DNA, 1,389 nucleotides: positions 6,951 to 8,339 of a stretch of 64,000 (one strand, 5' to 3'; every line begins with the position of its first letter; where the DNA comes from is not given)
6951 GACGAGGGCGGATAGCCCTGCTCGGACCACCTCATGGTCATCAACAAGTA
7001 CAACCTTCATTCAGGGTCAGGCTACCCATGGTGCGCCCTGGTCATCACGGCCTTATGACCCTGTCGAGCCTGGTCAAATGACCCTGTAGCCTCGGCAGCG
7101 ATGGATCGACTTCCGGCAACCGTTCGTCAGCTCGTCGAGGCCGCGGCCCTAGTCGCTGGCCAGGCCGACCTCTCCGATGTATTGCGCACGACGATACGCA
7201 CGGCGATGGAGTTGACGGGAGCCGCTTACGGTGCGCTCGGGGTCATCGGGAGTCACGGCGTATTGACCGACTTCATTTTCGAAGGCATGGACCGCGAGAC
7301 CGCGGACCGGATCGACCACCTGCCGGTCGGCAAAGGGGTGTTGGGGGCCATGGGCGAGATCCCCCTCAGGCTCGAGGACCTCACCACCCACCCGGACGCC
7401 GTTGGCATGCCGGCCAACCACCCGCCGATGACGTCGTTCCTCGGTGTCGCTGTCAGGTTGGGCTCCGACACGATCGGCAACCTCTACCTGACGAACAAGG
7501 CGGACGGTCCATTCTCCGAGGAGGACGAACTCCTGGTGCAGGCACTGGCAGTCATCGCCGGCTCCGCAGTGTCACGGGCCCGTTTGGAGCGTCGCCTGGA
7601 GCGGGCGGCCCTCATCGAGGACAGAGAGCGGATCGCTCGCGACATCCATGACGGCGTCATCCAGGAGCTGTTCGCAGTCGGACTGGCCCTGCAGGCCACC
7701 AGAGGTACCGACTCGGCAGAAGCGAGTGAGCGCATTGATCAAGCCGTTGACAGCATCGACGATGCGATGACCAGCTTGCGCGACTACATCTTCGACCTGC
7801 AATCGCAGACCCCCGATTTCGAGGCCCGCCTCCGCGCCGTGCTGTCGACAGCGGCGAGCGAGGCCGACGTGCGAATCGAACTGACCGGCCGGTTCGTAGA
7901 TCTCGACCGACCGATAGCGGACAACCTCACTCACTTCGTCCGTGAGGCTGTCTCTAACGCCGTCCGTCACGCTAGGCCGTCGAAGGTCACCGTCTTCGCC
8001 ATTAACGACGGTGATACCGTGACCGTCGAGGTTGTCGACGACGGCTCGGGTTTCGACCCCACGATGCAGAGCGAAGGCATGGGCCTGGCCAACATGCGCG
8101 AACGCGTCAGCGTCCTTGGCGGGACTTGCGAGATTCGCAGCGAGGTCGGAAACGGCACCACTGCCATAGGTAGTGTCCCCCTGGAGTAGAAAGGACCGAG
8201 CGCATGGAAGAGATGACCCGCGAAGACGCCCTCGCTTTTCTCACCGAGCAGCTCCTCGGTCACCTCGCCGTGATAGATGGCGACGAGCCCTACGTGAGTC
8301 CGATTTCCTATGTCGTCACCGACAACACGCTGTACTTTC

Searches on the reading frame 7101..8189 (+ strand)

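Call 28: search_protein_families(library=pfam, proteins=[window:7101-8189:+], max_evalue=0.0001)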
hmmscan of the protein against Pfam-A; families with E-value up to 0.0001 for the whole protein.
window:7101-8189:+ (362 aa): 5 families
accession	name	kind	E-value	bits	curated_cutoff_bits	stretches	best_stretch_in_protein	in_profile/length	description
PF02518.31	HATPase_c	-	1.9e-14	54.5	26.4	1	274-361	4-109/111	Histidine kinase-, DNA gyrase B-, and HSP90-like ATPase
PF07730.19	HisKA_3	-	8.3e-14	52.3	24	1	175-236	2-66/68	Histidine kinase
PF13185.12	GAF_2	-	1.6e-13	51.4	28.6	1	22-157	2-135/136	GAF domain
PF01590.32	GAF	-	5.1e-11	43.7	22.4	1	23-156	1-132/133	GAF domain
PF13581.12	HATPase_c_2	-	1.7e-08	35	27.4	1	266-328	22-101/127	Histidine kinase-like ATPase domain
